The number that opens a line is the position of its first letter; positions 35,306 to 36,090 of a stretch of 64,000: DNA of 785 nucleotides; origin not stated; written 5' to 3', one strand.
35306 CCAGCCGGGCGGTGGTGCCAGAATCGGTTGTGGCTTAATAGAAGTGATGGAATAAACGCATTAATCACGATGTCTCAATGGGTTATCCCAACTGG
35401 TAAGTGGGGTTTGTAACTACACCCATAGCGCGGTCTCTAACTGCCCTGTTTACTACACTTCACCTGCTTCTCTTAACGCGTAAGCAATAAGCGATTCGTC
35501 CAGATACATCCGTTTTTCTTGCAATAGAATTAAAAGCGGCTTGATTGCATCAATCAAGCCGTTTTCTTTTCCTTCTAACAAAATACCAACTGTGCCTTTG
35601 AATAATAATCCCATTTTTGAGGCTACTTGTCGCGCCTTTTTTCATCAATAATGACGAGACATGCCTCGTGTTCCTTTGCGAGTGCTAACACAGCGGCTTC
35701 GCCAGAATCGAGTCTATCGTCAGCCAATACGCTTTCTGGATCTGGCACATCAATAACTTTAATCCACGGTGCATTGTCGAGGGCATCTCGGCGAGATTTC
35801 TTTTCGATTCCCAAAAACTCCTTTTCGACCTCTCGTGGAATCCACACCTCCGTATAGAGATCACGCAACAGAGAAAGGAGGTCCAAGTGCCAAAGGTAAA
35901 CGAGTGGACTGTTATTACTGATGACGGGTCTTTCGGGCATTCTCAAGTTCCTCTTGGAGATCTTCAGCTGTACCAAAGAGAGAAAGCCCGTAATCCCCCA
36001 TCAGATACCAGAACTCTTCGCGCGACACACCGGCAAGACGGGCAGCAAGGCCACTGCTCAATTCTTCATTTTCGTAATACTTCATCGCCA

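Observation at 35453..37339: TPR array fused to a UPF0175 antitoxin domain, paired with a DUF3368 PIN-like toxin broken at a homopolymer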

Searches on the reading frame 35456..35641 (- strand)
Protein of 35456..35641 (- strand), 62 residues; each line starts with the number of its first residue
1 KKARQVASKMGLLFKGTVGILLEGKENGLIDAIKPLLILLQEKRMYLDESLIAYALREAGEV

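Call 5: search_protein_families(library=pfam, proteins=[window:35456-35641:-], max_evalue=0.1)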
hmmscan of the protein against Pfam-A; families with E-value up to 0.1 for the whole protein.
window:35456-35641:- (62 aa): 1 family
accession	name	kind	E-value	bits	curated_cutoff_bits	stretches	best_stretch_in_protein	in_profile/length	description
PF11848.13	DUF3368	-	2.5e-12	46.9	27.3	1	15-59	2-46/46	Domain of unknown function (DUF3368)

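Call 6: search_protein_families(library=ncbifam, proteins=[window:35456-35641:-], max_evalue=0.1)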
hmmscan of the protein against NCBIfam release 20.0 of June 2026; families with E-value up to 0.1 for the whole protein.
window:35456-35641:- (62 aa): 0 families

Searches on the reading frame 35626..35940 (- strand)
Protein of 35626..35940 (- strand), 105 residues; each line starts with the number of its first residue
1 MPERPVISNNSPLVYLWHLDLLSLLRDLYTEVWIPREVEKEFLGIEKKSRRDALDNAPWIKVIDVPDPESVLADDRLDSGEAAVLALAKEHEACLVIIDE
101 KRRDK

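Call 5: search_protein_families(library=pfam, proteins=[window:35626-35940:-], max_evalue=0.1)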
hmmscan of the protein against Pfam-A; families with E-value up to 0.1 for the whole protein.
window:35626-35940:- (105 aa): 1 family
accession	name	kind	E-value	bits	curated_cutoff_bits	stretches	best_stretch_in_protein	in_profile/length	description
PF20698.3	PIN-TPR-GreABC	-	1.5e-05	25.7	27.8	1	12-48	6-42/138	PIN domain associated with the TPR-GreAB-C-PIN system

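Call 6: search_protein_families(library=ncbifam, proteins=[window:35626-35940:-], max_evalue=0.1)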
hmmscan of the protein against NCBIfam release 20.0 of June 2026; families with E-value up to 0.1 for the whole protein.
window:35626-35940:- (105 aa): 0 families

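Call 41: search_protein_families(library=padloc, proteins=[window:35626-35940:-], max_evalue=0.01)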
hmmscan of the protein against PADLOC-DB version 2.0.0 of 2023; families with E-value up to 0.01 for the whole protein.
window:35626-35940:- (105 aa): 7 families
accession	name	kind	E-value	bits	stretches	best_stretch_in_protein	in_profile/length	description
PDLC05071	PDC-S70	-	2.5e-24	84.2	1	6-101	3-99/161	-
PDLC05073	PDC-S70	-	2.4e-22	77.6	1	6-102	3-101/162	-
PDLC05068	PDC-S70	-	4.6e-19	67.2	1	6-102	3-101/125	-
PDLC05070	PDC-S70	-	6.1e-17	60.2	1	1-101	1-101/161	-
PDLC05072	PDC-S70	-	2.1e-08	32.2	1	3-100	6-107/167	-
PDLC05074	PDC-S70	-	1.3e-06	26.6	1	49-102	13-67/127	-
PDLC05069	PDC-S70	-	5.2e-05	21.1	1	6-100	2-97/161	-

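Call 47: find_encoding_contigs(protein=window:35626-35940:-, flank=3000, max_places=10)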
Protein window:35626-35940:- (105 aa): 6 contigs read that carry it; 4 places shown.
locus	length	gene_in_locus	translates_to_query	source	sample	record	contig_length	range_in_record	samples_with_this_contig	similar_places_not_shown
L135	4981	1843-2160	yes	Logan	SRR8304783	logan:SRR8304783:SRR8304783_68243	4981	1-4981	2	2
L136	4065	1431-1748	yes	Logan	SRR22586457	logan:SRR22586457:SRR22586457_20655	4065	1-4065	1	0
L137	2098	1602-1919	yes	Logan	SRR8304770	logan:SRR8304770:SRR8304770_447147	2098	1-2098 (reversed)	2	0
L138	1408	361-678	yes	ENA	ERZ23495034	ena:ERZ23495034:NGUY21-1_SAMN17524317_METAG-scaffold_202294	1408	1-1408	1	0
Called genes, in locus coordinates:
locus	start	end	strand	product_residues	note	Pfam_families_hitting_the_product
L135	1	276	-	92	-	?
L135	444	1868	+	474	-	-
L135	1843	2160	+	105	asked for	PF11848:DUF3368, PF20698:PIN-TPR-GreABC (faint)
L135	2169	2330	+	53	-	PF11848:DUF3368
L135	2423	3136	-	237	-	PF00080:Sod_Cu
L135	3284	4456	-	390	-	-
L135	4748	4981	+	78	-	?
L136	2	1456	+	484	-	?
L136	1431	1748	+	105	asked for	PF11848:DUF3368, PF20698:PIN-TPR-GreABC (faint)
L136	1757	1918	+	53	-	PF11848:DUF3368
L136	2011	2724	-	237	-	PF00080:Sod_Cu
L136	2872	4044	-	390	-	-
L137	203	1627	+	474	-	-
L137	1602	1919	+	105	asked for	PF11848:DUF3368, PF20698:PIN-TPR-GreABC (faint)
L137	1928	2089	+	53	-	PF11848:DUF3368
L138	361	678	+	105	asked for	PF11848:DUF3368, PF20698:PIN-TPR-GreABC (faint)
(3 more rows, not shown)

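Call 84: find_homologous_proteins(query=window:35626-35940:-, max_evalue=1e-20)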
Query window:35626-35940:- (105 aa): 295 proteins with E <= 1e-20 among 333 candidates; the best 120 are listed.
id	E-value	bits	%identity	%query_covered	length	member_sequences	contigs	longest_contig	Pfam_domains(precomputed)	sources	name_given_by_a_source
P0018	1.1e-59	217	99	97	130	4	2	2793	PF11848.14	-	-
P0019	2.2e-53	197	90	97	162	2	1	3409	PF11848.14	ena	-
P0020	1.4e-52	194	92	100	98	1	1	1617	PF11848.14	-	-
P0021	1.1e-50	188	92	97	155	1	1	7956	PF11848.14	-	-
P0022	2.1e-50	187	87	97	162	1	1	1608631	PF11848.14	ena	-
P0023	2.2e-50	187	86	97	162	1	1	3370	PF11848.14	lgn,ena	-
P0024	2.6e-50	187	88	97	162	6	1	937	PF11848.14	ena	-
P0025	4.4e-45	170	80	97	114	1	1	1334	PF11848.14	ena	-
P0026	3.5e-43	164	76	97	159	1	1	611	PF11848.14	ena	-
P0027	4.6e-43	164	76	97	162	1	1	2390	PF11848.14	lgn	-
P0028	8.4e-43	163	76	97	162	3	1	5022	PF11848.14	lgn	-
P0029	1.6e-42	162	75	97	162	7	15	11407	PF11848.14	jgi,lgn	jgi:predicted nucleic acid-binding protein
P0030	2.0e-42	161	76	97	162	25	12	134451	PF11848.14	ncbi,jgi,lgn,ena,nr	ncbi:MAG: DUF3368 domain-containing protein [Candidatus Poribacteria bacterium]|nr:DUF3368 domain-co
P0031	2.1e-42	161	76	97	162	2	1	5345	PF11848.14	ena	-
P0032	2.3e-42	161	76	97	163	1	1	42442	PF11848.14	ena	-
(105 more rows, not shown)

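Call 86: find_encoding_contigs(protein=P0018, flank=3000, max_places=10)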
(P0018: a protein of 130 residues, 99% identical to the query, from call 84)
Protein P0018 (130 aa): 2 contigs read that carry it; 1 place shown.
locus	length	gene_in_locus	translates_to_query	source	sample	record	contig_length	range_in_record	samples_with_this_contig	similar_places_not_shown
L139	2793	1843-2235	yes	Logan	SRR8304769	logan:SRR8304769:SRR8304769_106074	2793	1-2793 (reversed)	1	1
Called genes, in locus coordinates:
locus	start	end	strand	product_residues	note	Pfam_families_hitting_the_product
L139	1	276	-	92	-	?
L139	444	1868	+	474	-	-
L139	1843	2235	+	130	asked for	PF11848:DUF3368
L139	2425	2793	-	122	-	?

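Call 87: find_encoding_contigs(protein=P0021, flank=3000, max_places=10)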
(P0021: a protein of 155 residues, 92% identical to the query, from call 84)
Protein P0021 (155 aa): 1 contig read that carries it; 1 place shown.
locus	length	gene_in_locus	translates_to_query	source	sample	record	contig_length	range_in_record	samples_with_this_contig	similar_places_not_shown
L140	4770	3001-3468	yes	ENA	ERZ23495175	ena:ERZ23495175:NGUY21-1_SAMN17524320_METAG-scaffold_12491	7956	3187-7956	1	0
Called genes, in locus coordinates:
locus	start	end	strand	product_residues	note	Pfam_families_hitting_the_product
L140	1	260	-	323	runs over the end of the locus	PF13623:SurA_N_2, PF13624:SurA_N_3, PF09312:SurA_N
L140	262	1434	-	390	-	PF02746:MR_MLE_N, PF13378:MR_MLE_C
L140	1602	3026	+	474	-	-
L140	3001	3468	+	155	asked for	PF11848:DUF3368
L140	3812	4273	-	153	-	PF00080:Sod_Cu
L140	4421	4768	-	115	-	?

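Call 88: find_encoding_contigs(protein=P0020, flank=3000, max_places=10)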
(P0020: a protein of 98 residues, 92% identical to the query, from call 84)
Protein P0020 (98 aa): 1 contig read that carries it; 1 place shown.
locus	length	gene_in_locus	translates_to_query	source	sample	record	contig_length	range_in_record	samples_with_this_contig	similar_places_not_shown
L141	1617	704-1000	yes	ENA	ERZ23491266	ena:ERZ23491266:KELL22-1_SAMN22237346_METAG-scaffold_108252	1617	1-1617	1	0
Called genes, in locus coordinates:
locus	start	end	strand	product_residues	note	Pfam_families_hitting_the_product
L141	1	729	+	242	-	?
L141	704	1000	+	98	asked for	PF11848:DUF3368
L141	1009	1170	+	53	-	PF11848:DUF3368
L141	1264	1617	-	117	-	?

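Call 94: find_encoding_contigs(protein=P0019, flank=3000, max_places=4)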
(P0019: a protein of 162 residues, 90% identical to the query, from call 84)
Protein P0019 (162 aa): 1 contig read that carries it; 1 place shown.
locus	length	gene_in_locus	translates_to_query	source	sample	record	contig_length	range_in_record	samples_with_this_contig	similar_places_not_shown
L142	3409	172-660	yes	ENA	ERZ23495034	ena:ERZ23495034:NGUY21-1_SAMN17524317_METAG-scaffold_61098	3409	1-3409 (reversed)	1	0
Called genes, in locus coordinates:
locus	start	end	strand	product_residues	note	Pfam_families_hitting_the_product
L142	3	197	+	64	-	?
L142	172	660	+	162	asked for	PF11848:DUF3368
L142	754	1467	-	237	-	PF00080:Sod_Cu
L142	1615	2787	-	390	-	-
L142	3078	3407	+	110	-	?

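Call 95: find_encoding_contigs(protein=P0024, flank=3000, max_places=4)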
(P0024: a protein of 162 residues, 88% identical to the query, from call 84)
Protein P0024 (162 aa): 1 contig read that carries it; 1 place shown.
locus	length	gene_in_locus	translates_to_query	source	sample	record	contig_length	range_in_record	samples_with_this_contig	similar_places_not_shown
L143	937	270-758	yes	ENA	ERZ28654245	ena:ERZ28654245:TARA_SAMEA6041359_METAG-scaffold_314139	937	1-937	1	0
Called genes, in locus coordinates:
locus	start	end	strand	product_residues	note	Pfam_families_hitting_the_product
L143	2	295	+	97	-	?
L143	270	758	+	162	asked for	PF11848:DUF3368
